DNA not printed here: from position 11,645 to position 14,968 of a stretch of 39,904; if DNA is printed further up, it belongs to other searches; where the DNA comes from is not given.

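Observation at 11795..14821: Single-chain tandem GspE/PilB ATPase (two complete motor modules in one 1008-aa protein)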

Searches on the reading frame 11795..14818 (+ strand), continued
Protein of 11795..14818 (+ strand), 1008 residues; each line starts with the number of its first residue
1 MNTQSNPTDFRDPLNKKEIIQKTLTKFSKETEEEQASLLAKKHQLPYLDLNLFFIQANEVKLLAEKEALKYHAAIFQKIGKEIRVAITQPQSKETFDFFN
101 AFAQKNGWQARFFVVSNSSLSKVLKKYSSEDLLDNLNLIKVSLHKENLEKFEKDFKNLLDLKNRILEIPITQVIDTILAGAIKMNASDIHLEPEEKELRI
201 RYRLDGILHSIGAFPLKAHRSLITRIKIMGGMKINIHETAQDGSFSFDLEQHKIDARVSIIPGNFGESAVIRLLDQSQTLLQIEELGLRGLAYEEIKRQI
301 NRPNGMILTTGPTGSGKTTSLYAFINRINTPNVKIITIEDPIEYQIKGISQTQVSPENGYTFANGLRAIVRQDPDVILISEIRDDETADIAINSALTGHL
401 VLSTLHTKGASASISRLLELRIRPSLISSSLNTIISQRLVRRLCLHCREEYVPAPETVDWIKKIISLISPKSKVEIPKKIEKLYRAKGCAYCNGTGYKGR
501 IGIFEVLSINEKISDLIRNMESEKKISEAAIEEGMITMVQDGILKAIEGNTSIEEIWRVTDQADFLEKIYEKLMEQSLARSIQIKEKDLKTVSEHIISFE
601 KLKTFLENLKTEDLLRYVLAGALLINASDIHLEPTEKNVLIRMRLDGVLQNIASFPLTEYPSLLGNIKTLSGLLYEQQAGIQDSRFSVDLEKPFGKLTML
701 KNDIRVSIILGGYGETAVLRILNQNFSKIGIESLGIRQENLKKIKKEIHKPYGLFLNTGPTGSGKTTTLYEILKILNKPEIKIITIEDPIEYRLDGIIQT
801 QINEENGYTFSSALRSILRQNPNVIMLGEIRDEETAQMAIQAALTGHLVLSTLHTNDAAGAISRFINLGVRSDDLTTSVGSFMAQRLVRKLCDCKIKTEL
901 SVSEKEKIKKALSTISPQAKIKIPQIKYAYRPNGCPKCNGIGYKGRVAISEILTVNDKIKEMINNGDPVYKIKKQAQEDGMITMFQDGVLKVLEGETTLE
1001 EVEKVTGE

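Call 41: search_protein_families(library=ncbifam, proteins=[window:11795-14818:+], max_evalue=0.001)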
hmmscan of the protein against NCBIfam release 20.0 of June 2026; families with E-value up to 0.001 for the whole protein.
window:11795-14818:+ (1008 aa): 28 families (the best 25 are shown)
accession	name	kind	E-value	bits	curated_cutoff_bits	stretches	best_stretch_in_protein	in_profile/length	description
TIGR02533.1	type_II_gspE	equivalog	1.7e-268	891.1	630.25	2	78-560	19-486/486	type II secretion system ATPase GspE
TIGR02538.1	type_IV_pilB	equivalog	1.2e-264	879.2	675.65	2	17-561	28-563/564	type IV-A pilus assembly ATPase PilB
NF007755.0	PRK10436.1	equivalog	1.4e-224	746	617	2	117-561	26-460/465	type II secretion system protein GspE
NF053534.1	T4PilAsmATPsTfpB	equivalog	9.8e-219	727.5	850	2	31-560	64-582/584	type IV pilus assembly ATPase TfpB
NF041000.1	ATPase_ComGA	equivalog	8.4e-143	474.1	300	2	176-441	2-266/267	competence type IV pilus ATPase ComGA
TIGR01420.1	pilT_fam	subfamily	5.8e-109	364.5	319.1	2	174-442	2-270/343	PilT/PilU family type 4a pilus ATPase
TIGR02525.1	plasmid_TraJ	equivalog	4.2e-52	177.4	368.3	2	718-868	121-272/372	plasmid transfer ATPase TraJ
TIGR02524.1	dot_icm_DotB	equivalog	1.6e-40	139.4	463.3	2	297-419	127-258/358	Dot/Icm type IV secretion system ATPase DotB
NF058587.1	archaellum_moto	equivalog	2.5e-34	118.9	550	2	758-866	281-394/527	archaellum flagellar ATPase motor FlaI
TIGR02782.1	TrbB_P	equivalog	2.1e-26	92.9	304.55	2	306-420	138-255/303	P-type conjugative transfer ATPase TrbB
TIGR02788.1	VirB11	equivalog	2.4e-26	92.5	249.95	2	758-896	150-292/308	P-type DNA transfer ATPase VirB11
NF010469.0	PRK13894.1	subfamily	1.5e-23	83.6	508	2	291-425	136-272/320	conjugal transfer ATPase TrbB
TIGR03819.1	heli_sec_ATPase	hypoth_equivalog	1.7e-21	76.8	373.15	2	716-870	141-302/340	TadA family conjugal transfer-associated ATPase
NF053672.1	bindosome_BasE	exception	3.1e-19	69.1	1000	2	758-866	276-389/512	bindosome assembly system ATPase subunit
NF010407.0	PRK13833.1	subfamily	1e-18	67.8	499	2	307-421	147-263/323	conjugal transfer protein TrbB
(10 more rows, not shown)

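Call 55: predict_structure(alignment_id=A1)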
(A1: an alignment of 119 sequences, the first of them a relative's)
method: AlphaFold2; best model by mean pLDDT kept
length: 1008 residues; sequences in the alignment: 119
mean_pLDDT: 80.9   pTM: 0.47
mean pLDDT of the five models: 80.9, 78.6, 76.0, 75.1, 68.2
residues with pLDDT >= 90: 249; 70-90: 610; 50-70: 87; < 50: 62
segments of 3 or more residues with pLDDT < 50: 1-11, 27-29, 130-162, 573-579, 725-728
pLDDT, mean of each block of 10 residues (from residue 1): 33 58 53 79 85 72 87 87 89 88 86 88 73 30 37 43 56 77 84 87 83 77 84 78 79 82 88 75 84 92 93 85 89 89 78 80 89 92 92 94 91 92 91 93 92 84 83 85 88 82 93 91 87 90 93 88 67 49 84 82 85 87 81 85 72 84 82 57 70 74 73 75 54 83 88 89 84 83 78 70 77 81 87 91 90 89 91 88 91 87 87 87 83 78 85 91 89 91 92 90 77
secondary structure, 60 per line:
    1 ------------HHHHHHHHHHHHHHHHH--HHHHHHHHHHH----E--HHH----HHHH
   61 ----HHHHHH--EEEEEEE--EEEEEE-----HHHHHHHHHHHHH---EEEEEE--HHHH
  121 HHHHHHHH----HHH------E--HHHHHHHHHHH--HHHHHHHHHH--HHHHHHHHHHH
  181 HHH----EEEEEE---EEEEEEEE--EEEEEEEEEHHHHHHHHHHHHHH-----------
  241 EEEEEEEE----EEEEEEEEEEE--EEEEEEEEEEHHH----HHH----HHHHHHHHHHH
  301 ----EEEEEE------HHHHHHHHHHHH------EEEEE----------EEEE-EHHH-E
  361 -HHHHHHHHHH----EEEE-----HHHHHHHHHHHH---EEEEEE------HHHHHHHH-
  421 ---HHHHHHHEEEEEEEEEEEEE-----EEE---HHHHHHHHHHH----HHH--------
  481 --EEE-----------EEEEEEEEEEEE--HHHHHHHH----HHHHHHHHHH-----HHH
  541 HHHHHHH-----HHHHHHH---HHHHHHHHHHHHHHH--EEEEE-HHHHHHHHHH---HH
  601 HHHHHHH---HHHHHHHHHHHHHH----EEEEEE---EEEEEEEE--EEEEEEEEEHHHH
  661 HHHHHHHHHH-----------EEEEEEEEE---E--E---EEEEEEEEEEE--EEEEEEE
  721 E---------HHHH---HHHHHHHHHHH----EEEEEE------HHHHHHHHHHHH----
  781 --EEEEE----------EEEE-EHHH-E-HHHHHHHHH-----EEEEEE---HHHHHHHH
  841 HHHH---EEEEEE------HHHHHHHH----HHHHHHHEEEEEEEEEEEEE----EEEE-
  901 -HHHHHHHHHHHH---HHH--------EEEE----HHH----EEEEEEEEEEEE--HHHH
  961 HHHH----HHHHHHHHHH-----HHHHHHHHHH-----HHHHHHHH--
elements in order (helices of 4 or more, strands of 3 or more residues): H13-29 H32-42 H57-60 H65-70 E73-79 E82-87 H93-105 E109-114 H117-128 H145-155 H158-167 H170-183 E188-193 E197-204 E207-215 H216-229 E241-248 E253-263 E266-275 H290-300 E305-310 H317-328 E335-339 E350-353 H362-371 E376-379 H385-396 E400-405 H412-419 H424-430 E431-443 E449-451 H455-465 E483-485 E497-508 H511-518 H523-532 H538-547 H553-559 H563-577 E580-584 H586-595 H599-607 H611-624 E629-634 E638-645 E648-656 H657-670 E682-690 E701-711 E714-721 H731-734 H738-748 E753-758 H765-776 E783-787 E798-801 H810-818 E824-829 H833-844 E848-853 H860-867 H872-878 E879-891 E896-899 H902-913 E928-931 E943-954 H957-964 H969-978 H984-993 H999-1006
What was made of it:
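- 11828..12184 (+): N1 domain (residues ~12-130), T2SSE_N/MshEN-like, present once per chain. AF2 alpha/beta domain with pLDDT 72-89 (call 55).
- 12185..12286 (+): N1-N2 flexible linker (residues ~131-164). AF2 pLDDT below 50 for residues 130-162 (call 55).
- On Homohexameric PilB ring: The AF2 monomer pTM of 0.47 is uninformative (call 55).
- AF2 inter-domain confidence is low (pTM 0.47, call 55), and no multimer model or coordinates were available, so ring stoichiometry is untested. The tether is long (~44 residues) and partly low-confidence (call 55).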

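Call 59: fold_search(model_id=the predicted structure, library=pdb)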
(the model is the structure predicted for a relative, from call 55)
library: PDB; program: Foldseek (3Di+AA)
matches with E <= 10: 1760; with E <= 0.001: 292
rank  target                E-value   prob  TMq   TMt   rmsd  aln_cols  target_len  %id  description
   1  5oiu_B                1.1e-46  1.00  0.36  0.93   2.0       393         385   41  Crystal structure of PilF type IV pilus assembly ATPase from Thermus thermophilus (released 2018-08-08)
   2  5tsh_E                4.3e-46  1.00  0.36  0.90   3.0       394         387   44  PilB from Geobacter metallireducens bound to AMP-PNP (released 2017-05-17)
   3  4pht_C                5.3e-46  1.00  0.26  0.58  22.2       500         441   36  ATPase GspE in complex with the cytoplasmic domain of GspL from the Vibrio vulnificus type II Secretion system (released 2014-11-26)
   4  4pht_B                5.6e-46  1.00  0.26  0.58  22.1       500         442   37  ATPase GspE in complex with the cytoplasmic domain of GspL from the Vibrio vulnificus type II Secretion system (released 2014-11-26)
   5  4pht_A                9.7e-46  1.00  0.26  0.59  22.0       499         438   36  ATPase GspE in complex with the cytoplasmic domain of GspL from the Vibrio vulnificus type II Secretion system (released 2014-11-26)
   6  5zfr_B                1.1e-45  1.00  0.35  0.86   3.2       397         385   44  Crystal structure of PilB, an extension ATPase motor of Type IV pilus, from Geobacter sulfurreducens (released 2018-09-19)
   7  5zfr_C                2.4e-45  1.00  0.33  0.78   5.1       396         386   43  Crystal structure of PilB, an extension ATPase motor of Type IV pilus, from Geobacter sulfurreducens (released 2018-09-19)
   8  5tsh_C                4.4e-45  1.00  0.36  0.92   2.8       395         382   44  PilB from Geobacter metallireducens bound to AMP-PNP (released 2017-05-17)
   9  5zfr_A                4.4e-45  1.00  0.36  0.91   2.5       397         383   44  Crystal structure of PilB, an extension ATPase motor of Type IV pilus, from Geobacter sulfurreducens (released 2018-09-19)
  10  5tsh_F                1.1e-44  1.00  0.35  0.90   3.1       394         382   44  PilB from Geobacter metallireducens bound to AMP-PNP (released 2017-05-17)
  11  5it5_A                1.4e-44  1.00  0.36  0.93   2.5       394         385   41  Thermus thermophilus PilB core ATPase region (released 2016-10-19)
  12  5tsh_A                2.8e-44  1.00  0.35  0.92   3.0       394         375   43  PilB from Geobacter metallireducens bound to AMP-PNP (released 2017-05-17)
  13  5tsg_B                1.0e-43  1.00  0.36  0.93   2.6       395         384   44  PilB from Geobacter metallireducens bound to ADP (released 2017-05-17)
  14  1p9w                  1.1e-43  1.00  0.33  0.81   4.3       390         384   44  Crystal Structure of Vibrio cholerae putative NTPase EpsE (released 2003-10-14)
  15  5tsh_B                2.1e-43  1.00  0.31  0.77   5.6       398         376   43  PilB from Geobacter metallireducens bound to AMP-PNP (released 2017-05-17)
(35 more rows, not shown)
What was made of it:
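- On PilB/GspE clade (extension/secretion ATPases): Target TM-score 0.90-0.93 for the best PilB and PilF chains, against <=0.80 for PilT chains (call 59).
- Foldseek target TM-score reaches 0.93 to PilF and PilB cores (call 59).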

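Call 64: find_encoding_contigs(protein=P0131, flank=10000, max_places=2)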
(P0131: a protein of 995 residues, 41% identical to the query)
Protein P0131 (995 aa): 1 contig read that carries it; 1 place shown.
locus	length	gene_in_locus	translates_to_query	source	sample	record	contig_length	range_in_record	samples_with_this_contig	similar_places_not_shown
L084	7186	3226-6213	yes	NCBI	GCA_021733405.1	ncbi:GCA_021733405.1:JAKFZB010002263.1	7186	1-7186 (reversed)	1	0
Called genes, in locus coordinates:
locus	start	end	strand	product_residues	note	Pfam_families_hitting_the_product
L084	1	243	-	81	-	?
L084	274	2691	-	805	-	PF02739:5_3_exonuc_N, PF01367:5_3_exonuc, PF00476:DNA_pol_A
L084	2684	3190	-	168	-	PF02367:TsaE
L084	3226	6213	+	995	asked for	PF00437:T2SSE, PF20720:nSTAND3 (faint), PF02399:Herpes_ori_bp (faint), PF25199:nSTAND_NTPase5 (faint), PF02492:cobW (faint), PF13173:AAA_14 (faint), PF13401:AAA_22 (faint), PF00437:T2SSE, +1 more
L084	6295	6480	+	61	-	-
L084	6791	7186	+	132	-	?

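Call 65: find_encoding_contigs(protein=P0130, flank=10000, max_places=2)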
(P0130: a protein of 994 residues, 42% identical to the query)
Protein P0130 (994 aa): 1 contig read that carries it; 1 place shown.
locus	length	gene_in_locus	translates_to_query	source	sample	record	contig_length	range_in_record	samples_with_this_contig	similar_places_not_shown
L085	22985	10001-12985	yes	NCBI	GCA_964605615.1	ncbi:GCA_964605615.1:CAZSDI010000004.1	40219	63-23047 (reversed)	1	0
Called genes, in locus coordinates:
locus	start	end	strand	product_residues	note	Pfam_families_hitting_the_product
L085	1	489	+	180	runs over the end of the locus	PF07705:CARDB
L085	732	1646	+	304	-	PF13191:AAA_16 (weak), PF23569:NBD_SMAX1, PF05621:TniB (faint), PF13173:AAA_14 (faint), PF13401:AAA_22 (weak), PF00004:AAA, PF17871:AAA_lid_9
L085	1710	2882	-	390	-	-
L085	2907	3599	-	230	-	-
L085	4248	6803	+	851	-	PF20720:nSTAND3 (faint), PF17871:AAA_lid_9, PF00004:AAA, PF07724:AAA_2, PF07728:AAA_5, PF10431:ClpB_D2-small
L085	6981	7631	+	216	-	PF07690:MFS_1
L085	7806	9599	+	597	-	PF14716:HHH_8, PF14520:HHH_5 (weak), PF14792:DNA_pol_B_palm (weak), PF14791:DNA_pol_B_thumb, PF02811:PHP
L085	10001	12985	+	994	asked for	PF00437:T2SSE, PF25199:nSTAND_NTPase5 (faint), PF00004:AAA (faint), PF13173:AAA_14 (faint), PF13401:AAA_22 (faint), PF13604:AAA_30 (faint), PF20720:nSTAND3 (faint), PF00437:T2SSE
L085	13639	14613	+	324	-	PF05496:RuvB_N, PF00004:AAA, PF07728:AAA_5 (weak), PF17864:AAA_lid_4, PF05491:WHD_RuvB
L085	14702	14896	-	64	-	-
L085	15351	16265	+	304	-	PF02899:Phage_int_SAM_1, PF13102:Phage_int_SAM_5, PF13495:Phage_int_SAM_4, PF00589:Phage_integrase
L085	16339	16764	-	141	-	-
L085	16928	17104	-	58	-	-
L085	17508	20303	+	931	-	PF00133:tRNA-synt_1, PF01406:tRNA-synt_1e (faint), PF09334:tRNA-synt_1g, PF13603:tRNA-synt_1_2, PF00133:tRNA-synt_1, PF08264:Anticodon_1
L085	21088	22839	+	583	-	-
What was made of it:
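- Tried and rejected: I rejected independent origin because both genes sit in the same syntenic slot as the main family (calls 64, 65).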
